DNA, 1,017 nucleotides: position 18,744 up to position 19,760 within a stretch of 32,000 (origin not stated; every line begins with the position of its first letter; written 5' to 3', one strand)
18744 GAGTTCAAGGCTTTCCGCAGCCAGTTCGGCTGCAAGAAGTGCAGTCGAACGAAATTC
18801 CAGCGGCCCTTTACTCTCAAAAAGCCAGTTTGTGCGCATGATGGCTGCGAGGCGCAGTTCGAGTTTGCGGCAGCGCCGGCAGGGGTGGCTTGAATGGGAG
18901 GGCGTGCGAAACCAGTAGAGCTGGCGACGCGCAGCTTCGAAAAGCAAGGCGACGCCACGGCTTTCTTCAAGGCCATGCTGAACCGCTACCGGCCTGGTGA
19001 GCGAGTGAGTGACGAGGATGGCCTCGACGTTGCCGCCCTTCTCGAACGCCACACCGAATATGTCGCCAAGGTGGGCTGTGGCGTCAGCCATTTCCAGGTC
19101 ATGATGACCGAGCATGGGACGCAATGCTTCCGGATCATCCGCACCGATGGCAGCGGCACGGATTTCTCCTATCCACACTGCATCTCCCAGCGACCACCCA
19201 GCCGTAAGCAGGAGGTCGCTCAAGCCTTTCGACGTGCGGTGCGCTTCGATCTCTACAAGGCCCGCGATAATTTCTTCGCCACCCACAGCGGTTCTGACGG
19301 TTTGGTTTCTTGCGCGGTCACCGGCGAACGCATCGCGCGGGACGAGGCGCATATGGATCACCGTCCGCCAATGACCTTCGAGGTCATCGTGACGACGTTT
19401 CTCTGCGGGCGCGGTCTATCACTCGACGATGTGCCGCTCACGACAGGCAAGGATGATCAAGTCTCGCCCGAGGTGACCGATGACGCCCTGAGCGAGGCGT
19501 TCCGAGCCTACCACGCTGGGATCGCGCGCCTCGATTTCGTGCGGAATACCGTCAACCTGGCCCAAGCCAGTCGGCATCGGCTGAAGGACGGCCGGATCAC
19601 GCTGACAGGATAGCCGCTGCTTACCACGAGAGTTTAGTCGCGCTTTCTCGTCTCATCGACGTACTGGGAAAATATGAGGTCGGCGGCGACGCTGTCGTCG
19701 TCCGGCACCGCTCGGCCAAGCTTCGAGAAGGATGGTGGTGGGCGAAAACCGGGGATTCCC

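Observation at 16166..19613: Uncharacterised three-gene cassette: small acidic protein, Rad50-like hook ATPase with Cys4 ribbon, and DUF3223/HNH-like protein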

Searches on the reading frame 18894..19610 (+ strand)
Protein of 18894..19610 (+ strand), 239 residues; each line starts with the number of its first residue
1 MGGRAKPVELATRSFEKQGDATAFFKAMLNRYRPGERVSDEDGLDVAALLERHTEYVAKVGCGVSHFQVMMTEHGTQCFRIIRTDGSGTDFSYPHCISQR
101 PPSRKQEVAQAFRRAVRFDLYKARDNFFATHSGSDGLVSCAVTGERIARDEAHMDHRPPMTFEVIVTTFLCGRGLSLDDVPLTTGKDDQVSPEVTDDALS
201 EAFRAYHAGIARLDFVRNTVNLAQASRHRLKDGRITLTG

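Call 3: search_protein_families(library=pfam, proteins=[window:18894-19610:+], max_evalue=1)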
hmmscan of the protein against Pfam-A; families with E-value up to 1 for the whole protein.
window:18894-19610:+ (239 aa): 1 family
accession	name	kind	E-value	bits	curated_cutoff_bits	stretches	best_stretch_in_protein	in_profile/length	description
PF11523.13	DUF3223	-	2.4e-22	79.7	21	1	26-97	1-75/75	Protein of unknown function (DUF3223)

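Call 4: search_protein_families(library=padloc, proteins=[window:18894-19610:+], max_evalue=1)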
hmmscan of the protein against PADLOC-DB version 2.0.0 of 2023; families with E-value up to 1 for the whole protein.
window:18894-19610:+ (239 aa): 5 families
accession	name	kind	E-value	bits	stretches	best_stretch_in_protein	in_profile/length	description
PDLC00202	HamC2|HamC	-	1.5e-55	186.2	1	5-225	2-232/245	DUF3223 domain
PDLC00203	HamC2|HamC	-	6.3e-37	124.1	1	4-99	3-98/99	DUF3223 domain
PDLC00205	HamC2|HamC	-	1.8e-29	100.9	1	5-225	2-215/218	DUF3223 domain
PDLC00206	HamC2|HamC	-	1.5e-18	65.3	1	5-218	3-220/239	DUF3223 domain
PDLC00204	HamC2|HamC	-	2.1e-15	55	1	5-131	2-134/182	DUF3223 domain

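Call 5: search_protein_families(library=ncbifam, proteins=[window:18894-19610:+], max_evalue=1)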
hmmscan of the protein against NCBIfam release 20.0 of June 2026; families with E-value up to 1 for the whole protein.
window:18894-19610:+ (239 aa): 1 family
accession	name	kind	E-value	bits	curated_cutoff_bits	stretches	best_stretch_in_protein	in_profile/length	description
NF050037.1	streptosactin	equivalog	0.11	12.6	50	1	45-66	8-29/35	streptosactin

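Call 7: search_protein_families(library=phrogs, proteins=[window:18894-19610:+], max_evalue=0.1)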
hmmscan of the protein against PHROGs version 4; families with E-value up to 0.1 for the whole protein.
window:18894-19610:+ (239 aa): 2 families
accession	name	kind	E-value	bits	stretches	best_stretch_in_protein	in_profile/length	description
phrog_28887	-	unknown function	1.8e-31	110.5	1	5-224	20-238/253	-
phrog_14711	-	unknown function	0.061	14.5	0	126-158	6-38/69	-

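Call 14: find_homologous_proteins(query=window:18894-19610:+, max_evalue=0.001)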
Query window:18894-19610:+ (239 aa): 328 proteins with E <= 0.001 among 1205 candidates; the best 120 are listed.
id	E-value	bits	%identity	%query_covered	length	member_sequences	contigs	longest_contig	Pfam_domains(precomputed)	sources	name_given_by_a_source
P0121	2.5e-150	516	96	100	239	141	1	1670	PF11523.14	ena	-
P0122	8.1e-145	498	92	100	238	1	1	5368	PF11523.14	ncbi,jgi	jgi:hypothetical protein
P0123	1.4e-143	494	91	100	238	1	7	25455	PF11523.14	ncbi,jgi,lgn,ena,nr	ncbi:MAG TPA: DCL family protein [Candidatus Hydrogenedentes bacterium]|nr:DCL family protein [Candi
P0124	1.0e-142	491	92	99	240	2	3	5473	PF11523.14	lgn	-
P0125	9.1e-141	485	90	100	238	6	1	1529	PF11523.14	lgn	-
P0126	4.1e-139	479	88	99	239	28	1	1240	PF11523.14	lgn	-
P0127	1.1e-138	478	89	100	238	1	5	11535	PF11523.14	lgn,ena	-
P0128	4.4e-138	476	88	99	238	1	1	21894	PF11523.14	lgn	-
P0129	4.3e-137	473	87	98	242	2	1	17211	PF11523.14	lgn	-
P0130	2.6e-136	470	88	99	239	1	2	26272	PF11523.14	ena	-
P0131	1.1e-135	468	85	99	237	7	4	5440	PF11523.14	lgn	-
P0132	2.5e-135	467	85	99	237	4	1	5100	PF11523.14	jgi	jgi:hypothetical protein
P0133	1.8e-134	464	84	99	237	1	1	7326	PF11523.14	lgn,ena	-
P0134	2.4e-134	464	85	99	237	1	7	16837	PF11523.14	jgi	jgi:hypothetical protein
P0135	2.4e-134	464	84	99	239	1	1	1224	PF11523.14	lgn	-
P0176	8.4e-125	433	79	100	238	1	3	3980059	PF11523.14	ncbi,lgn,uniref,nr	ncbi:DCL family protein [Rhodovulum sulfidophilum]|uniref:DCL family protein n=1 Tax=Rhodovulum sulf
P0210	1.8e-113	395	73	98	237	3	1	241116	PF11523.14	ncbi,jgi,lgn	ncbi:MAG TPA: DCL family protein [Steroidobacteraceae bacterium]|jgi:hypothetical protein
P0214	2.5e-112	392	69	99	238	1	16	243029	PF11523.14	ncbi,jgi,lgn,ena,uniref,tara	ncbi:DCL family protein [uncultured Sneathiella sp.]|jgi:hypothetical protein|uniref:DCL family prot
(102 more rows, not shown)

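Call 15: find_encoding_contigs(protein=P0176, flank=8000, max_places=2)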
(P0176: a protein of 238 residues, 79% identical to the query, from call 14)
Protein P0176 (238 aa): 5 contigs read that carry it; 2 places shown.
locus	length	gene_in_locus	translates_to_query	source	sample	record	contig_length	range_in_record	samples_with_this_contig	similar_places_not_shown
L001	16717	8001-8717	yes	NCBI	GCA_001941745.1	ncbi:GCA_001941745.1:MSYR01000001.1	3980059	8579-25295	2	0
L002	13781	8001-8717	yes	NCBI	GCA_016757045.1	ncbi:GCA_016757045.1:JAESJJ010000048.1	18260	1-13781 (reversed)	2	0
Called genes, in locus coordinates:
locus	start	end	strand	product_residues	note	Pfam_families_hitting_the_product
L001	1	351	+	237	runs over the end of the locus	-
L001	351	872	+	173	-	-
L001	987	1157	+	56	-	-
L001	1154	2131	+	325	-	PF00589:Phage_integrase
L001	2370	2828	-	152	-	-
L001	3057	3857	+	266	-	PF07883:Cupin_2, PF02311:AraC_binding (weak), PF00165:HTH_AraC (faint), PF12833:HTH_18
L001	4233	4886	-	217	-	-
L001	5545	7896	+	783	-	PF13166:AAA_13, PF13304:AAA_21 (faint)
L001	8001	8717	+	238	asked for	PF11523:DUF3223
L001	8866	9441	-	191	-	PF07510:GmrSD_C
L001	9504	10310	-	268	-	PF02086:MethyltransfD12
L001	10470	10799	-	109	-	-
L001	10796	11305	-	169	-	PF00959:Phage_lysozyme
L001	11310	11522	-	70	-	PF25612:DUF7940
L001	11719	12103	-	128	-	PF22262:DUF6950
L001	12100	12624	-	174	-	-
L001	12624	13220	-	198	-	-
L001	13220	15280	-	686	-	-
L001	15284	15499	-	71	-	-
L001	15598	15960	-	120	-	-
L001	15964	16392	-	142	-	PF16460:Phage_TTP_11, PF16461:Phage_TTP_12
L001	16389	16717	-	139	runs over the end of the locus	PF11367:Tail_completion_gp17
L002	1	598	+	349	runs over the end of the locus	PF00589:Phage_integrase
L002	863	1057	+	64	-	-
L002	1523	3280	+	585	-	PF13304:AAA_21, PF13175:AAA_15 (weak)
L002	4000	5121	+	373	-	PF12686:DUF3800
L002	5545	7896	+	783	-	PF13166:AAA_13, PF13304:AAA_21 (faint)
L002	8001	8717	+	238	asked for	PF11523:DUF3223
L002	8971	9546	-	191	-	PF07510:GmrSD_C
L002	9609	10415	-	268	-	PF02086:MethyltransfD12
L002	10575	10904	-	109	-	-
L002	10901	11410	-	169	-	PF00959:Phage_lysozyme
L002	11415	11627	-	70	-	PF25612:DUF7940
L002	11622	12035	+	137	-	PF06296:RelE (weak)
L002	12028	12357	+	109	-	PF01381:HTH_3 (weak)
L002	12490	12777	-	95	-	-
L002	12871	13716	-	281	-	-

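Call 16: find_encoding_contigs(protein=P0214, flank=8000, max_places=3)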
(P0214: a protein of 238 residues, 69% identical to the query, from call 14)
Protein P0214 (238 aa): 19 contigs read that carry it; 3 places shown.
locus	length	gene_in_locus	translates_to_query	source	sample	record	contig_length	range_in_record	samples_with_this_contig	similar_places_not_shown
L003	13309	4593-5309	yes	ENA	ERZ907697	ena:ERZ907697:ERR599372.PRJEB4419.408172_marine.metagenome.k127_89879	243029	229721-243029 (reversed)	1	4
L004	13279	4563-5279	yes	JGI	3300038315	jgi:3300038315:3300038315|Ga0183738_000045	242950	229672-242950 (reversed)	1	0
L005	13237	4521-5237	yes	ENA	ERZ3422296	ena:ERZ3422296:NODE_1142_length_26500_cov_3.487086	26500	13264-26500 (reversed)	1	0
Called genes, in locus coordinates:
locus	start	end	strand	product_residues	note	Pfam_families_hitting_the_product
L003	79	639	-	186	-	-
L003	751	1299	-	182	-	PF00239:Resolvase, PF02796:HTH_7, PF13384:HTH_23 (weak)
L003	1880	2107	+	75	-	-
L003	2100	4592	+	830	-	PF02463:SMC_N, PF13476:AAA_23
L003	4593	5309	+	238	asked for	PF11523:DUF3223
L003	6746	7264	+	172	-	-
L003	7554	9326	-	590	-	PF00672:HAMP, PF00015:MCPsignal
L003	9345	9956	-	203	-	-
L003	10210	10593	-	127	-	PF00484:Pro_CA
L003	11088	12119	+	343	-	PF00561:Abhydrolase_1, PF12146:Hydrolase_4, PF12697:Abhydrolase_6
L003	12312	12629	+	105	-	PF12840:HTH_20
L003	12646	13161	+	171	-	PF01451:LMWPc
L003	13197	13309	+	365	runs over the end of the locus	PF13593:SBF_like, PF01758:SBF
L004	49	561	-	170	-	-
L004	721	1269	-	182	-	PF00239:Resolvase, PF02796:HTH_7, PF13384:HTH_23 (weak)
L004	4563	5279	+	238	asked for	PF11523:DUF3223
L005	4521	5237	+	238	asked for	PF11523:DUF3223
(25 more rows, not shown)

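Call 17: find_encoding_contigs(protein=P0210, flank=8000, max_places=2)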
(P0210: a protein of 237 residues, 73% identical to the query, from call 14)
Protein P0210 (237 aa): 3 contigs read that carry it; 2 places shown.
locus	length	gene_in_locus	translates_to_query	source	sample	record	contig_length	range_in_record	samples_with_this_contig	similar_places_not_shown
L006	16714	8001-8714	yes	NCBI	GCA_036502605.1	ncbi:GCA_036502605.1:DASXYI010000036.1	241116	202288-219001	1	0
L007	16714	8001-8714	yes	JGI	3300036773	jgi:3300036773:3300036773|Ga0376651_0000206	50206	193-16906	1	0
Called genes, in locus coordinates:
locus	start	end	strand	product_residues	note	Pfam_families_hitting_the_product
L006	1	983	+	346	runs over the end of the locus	PF00578:AhpC-TSA, PF08534:Redoxin, PF13098:Thioredoxin_2 (faint), PF00085:Thioredoxin (weak), PF13905:Thioredoxin_8 (faint), PF00578:AhpC-TSA (weak)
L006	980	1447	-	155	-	-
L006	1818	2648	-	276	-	PF02739:5_3_exonuc_N, PF01367:5_3_exonuc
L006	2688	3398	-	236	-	PF00535:Glycos_transf_2, PF10111:Glyco_tranf_2_2, PF13641:Glyco_tranf_2_3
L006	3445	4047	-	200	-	PF11740:KfrA_N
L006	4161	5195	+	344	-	PF00589:Phage_integrase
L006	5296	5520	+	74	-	-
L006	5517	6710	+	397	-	PF02463:SMC_N, PF13476:AAA_23 (weak)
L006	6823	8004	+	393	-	PF02463:SMC_N (weak)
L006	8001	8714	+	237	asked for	PF11523:DUF3223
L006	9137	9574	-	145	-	-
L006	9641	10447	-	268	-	PF00561:Abhydrolase_1, PF12146:Hydrolase_4, PF12697:Abhydrolase_6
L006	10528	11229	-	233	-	PF03466:LysR_substrate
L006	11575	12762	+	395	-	PF02746:MR_MLE_N, PF13378:MR_MLE_C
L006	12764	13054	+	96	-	PF02426:MIase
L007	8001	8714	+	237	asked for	PF11523:DUF3223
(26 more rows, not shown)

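Call 20: search_solved_structures(query=window:18894-19610:+, max_evalue=1, show_alignments=2)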
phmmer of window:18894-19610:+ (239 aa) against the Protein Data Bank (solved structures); distinct sequences matched with E-value up to 1: 9.
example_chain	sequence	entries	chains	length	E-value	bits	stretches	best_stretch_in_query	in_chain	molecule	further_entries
2k0m_A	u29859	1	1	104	2.1e-26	95.8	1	4-99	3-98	Uncharacterized protein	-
8xmb_A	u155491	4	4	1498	1.7e-07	33.9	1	24-97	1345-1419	DNA-directed RNA polymerase IV subunit 1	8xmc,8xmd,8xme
7eu0_A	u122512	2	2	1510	1.8e-07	33.9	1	24-97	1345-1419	DNA-directed RNA polymerase IV subunit 1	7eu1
8hil_A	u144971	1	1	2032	6.5e-06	28.8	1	31-113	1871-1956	DNA-directed RNA polymerase V largest subunit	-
8him_A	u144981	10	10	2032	6.5e-06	28.8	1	31-113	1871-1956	DNA-directed RNA polymerase V largest subunit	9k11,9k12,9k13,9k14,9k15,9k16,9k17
8hyj_A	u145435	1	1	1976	0.00054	22.5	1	31-131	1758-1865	DNA-directed RNA polymerase V subunit 1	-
4v7e_BG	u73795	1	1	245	0.49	12.8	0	161-207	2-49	40S ribosomal protein S6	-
11yj_1A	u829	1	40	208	0.54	12.7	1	63-115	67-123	Calcyphosin-like protein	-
2iny_A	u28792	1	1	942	0.87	12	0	71-148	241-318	Hexon protein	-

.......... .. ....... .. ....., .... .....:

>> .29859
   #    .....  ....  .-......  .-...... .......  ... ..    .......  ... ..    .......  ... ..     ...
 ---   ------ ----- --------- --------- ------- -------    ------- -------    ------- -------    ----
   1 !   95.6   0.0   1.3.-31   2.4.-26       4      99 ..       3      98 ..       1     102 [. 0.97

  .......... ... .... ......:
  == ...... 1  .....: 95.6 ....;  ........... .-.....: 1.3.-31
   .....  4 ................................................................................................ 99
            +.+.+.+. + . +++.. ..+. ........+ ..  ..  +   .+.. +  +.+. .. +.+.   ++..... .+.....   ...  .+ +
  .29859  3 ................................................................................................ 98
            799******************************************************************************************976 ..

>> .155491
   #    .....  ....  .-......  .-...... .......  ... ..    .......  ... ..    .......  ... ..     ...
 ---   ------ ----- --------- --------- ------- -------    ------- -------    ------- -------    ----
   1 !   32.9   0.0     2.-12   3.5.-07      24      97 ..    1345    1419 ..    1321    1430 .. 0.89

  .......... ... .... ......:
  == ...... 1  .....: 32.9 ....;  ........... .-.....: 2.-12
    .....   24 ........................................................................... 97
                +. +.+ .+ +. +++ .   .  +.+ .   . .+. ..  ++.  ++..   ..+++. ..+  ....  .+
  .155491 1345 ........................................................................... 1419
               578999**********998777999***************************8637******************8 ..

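Call 25: find_related_loci(query=A1, collection=genome_contigs, flank=10000)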
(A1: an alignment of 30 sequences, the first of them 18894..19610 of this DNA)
Query A1 (239 aa) in genome_contigs; peptide patterns used: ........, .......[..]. (x = any residue, [..] = any of these).
37 stretches matched a pattern; 31 encode a relative of the query (tblastn E <= 1e-3); 31 distinct loci.
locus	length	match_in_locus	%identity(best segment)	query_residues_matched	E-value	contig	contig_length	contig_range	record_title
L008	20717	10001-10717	98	1-239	2e-160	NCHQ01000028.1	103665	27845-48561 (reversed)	MAG: Rhodospirillales bacterium 24-66-33 04302015_24_scaffold_96, whole genome shotgun sequence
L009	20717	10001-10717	98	1-239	1e-159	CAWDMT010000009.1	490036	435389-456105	MAG: uncultured Alphaproteobacteria bacterium isolate MFD03066.bin.2.46 genome assembly, contig: contig_45627, whole gen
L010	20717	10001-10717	98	1-239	2e-158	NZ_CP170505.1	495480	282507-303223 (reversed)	Bradyrhizobium lupini strain BA2 plasmid unnamed, complete sequence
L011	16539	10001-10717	96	1-239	1e-158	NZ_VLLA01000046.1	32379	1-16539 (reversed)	Bradyrhizobium huanghuaihaiense strain CGMCC 1.10948 IQ16DRAFT_scaffold00046.46, whole genome shotgun sequence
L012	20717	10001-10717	97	1-239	4e-158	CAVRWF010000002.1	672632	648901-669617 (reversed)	MAG: uncultured Alphaproteobacteria bacterium isolate MFD05512.bin.1.260 genome assembly, contig: contig_16338, whole ge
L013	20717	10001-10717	96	1-239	2e-157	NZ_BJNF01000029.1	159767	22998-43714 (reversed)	Nitrobacter winogradskyi strain NBRC 14297 sequence029, whole genome shotgun sequence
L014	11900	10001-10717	96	1-239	2e-157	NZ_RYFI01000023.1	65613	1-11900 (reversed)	Hansschlegelia zhihuaiae strain S 113 Scaffold23, whole genome shotgun sequence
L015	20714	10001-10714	95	1-239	7e-151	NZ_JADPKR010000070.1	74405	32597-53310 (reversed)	Bradyrhizobium sp. 141 13LoS18_3_38, whole genome shotgun sequence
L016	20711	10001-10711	81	1-237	1e-136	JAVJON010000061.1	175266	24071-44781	MAG: Sneathiellaceae bacterium isolate A1-SPW-23 k141_38450, whole genome shotgun sequence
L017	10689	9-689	84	11-237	2e-132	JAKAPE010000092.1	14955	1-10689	MAG: Proteobacteria bacterium isolate YF1.bin4 NODE_4648_length_14955_cov_1.404842, whole genome shotgun sequence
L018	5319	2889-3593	80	3-237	6e-132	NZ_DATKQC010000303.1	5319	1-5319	MAG: Edaphobacter sp. isolate SMAG_U13992 k141_858267, whole genome shotgun sequence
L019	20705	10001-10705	79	3-237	6e-128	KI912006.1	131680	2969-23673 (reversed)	Microvirga lupini strain Lut6 genomic scaffold MicLut6DRAFT_MLH.21, whole genome shotgun sequence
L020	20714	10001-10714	77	1-238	5e-127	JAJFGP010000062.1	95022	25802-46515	MAG: Kiloniellaceae bacterium isolate OFTM340 OFTM340_61, whole genome shotgun sequence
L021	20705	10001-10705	77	3-237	1e-124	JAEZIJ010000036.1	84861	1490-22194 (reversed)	MAG: Acidobacteria bacterium isolate OH_CDB_181 k127_1484323, whole genome shotgun sequence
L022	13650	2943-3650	75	3-238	3e-121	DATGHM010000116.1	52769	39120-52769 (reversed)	MAG TPA_asm: Candidatus Acidiferrales bacterium isolate SMAG_U9781 k141_816445, whole genome shotgun sequence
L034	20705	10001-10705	68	3-237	2e-100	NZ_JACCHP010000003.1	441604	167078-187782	Bradyrhizobium agreste strain CNPSo 4010 scaffold_2, whole genome shotgun sequence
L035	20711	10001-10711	66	3-239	2e-100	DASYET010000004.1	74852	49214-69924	MAG TPA_asm: Bryobacteraceae bacterium isolate SMAG_U4994 k141_2036806, whole genome shotgun sequence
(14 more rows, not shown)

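Call 30: predict_structure(alignment_id=A1)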
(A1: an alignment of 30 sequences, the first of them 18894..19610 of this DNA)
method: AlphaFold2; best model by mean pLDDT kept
length: 239 residues; sequences in the alignment: 30
mean_pLDDT: 82.2   pTM: 0.73
mean pLDDT of the five models: 82.2, 80.2, 79.1, 75.9, 72.3
residues with pLDDT >= 90: 81; 70-90: 116; 50-70: 31; < 50: 11
segments of 3 or more residues with pLDDT < 50: 1-3, 221-224
pLDDT, mean of each block of 10 residues (from residue 1): 69 93 92 92 93 78 85 77 86 87 84 89 87 86 77 78 91 96 67 91 94 74 49 53
secondary structure, 60 per line:
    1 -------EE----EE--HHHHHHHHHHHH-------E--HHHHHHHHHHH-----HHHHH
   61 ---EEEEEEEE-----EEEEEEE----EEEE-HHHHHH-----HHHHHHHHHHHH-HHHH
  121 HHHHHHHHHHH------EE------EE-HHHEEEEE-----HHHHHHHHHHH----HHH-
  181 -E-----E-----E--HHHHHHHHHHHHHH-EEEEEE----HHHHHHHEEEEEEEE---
elements in order: H18-29 H40-50 H56-60 E64-71 E77-83 E88-91 H93-98 H104-115 H117-131 E152-156 H162-172 H197-210 E212-217 H222-228 E229-236

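Call 35: fold_search(model_id=the predicted structure, library=pdb)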
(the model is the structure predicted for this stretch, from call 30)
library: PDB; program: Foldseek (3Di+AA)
matches with E <= 10: 215; with E <= 0.001: 1
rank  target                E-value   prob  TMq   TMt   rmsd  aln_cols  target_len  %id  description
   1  2k0m_MODEL_1_A        4.1e-09  1.00  0.37  0.81   2.5        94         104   49  Solution NMR structure of the uncharacterized protein from Rhodospirillum rubrum gene locus Rru_A0810. Northea (released 2008-02-19)
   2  5nzx                  9.0e-01  0.06  0.10  0.08  10.6        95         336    9  Crystal structure of DNA cross-link repair protein 1A in complex with Ceftriaxone (alternative site) (released 2017-06-14)
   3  8cg9                  9.6e-01  0.07  0.10  0.08  10.6        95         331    9  Crystal structure of human DNA cross-link repair 1A in complex with a cyclic N-hydroxyurea inhibitor (released 2024-02-21)
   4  5nzy                  1.0e+00  0.06  0.10  0.07  10.6        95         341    9  Crystal structure of DNA cross-link repair protein 1A in complex with Cefotaxime (released 2017-06-14)
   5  8c8d                  1.1e+00  0.06  0.10  0.08  10.6        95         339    8  Crystal structure of human DNA cross-link repair 1A in complex with hydroxamic acid inhibitor (compound 44). (released 2024-01-31)
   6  5eq2_B                1.3e+00  0.09  0.13  0.15  10.1        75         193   13  Crystal Structure of the SrpA Adhesin from Streptococcus sanguinis (released 2016-01-27)
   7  9ey2_E                1.5e+00  0.13  0.15  0.06   6.6        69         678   16  Human mitochondrial RNase Z with tRNA-His-CCA (released 2024-11-27)
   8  5eq4_B                1.5e+00  0.08  0.13  0.15  10.1        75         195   13  Crystal structure of the SrpA adhesin R347E mutant from Streptococcus sanguinis (released 2016-01-27)
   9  4b87                  1.5e+00  0.05  0.10  0.07  10.9        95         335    9  Crystal structure of human DNA cross-link repair 1A (released 2012-11-28)
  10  6dq2                  1.6e+00  0.08  0.10  0.09   8.8        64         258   14  Cronobacter sakazakii (Enterobacter sakazakii) Metallo-beta-lactamse HARLDQ motif mutant S60 (released 2019-06-12)
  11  9bzb                  1.6e+00  0.08  0.10  0.09   8.4        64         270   16  Crystal structure of metallo-hydrolase-like_MBL-fold protein from Salmonella typhimurium LT2 (released 2024-06-05)
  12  3j7o_A                1.6e+00  0.08  0.11  0.10   4.3        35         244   17  Structure of the mammalian 60S ribosomal subunit (released 2014-09-03)
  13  5ahr                  1.6e+00  0.05  0.10  0.08  10.3        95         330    9  Crystal structure of human DNA cross-link repair 1A, crystal form B (released 2015-02-18)
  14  6dn4                  1.6e+00  0.03  0.12  0.10  15.6       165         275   10  Cronobacter sakazakii (Enterobacter sakazakii) Metallo-beta-lactamse HARLDQ motif (released 2019-06-12)
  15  5iiy_A                1.7e+00  0.08  0.13  0.15  10.1        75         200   13  SrpA adhesin in complex with the Neu5Ac-galactoside disaccharide (released 2017-02-08)
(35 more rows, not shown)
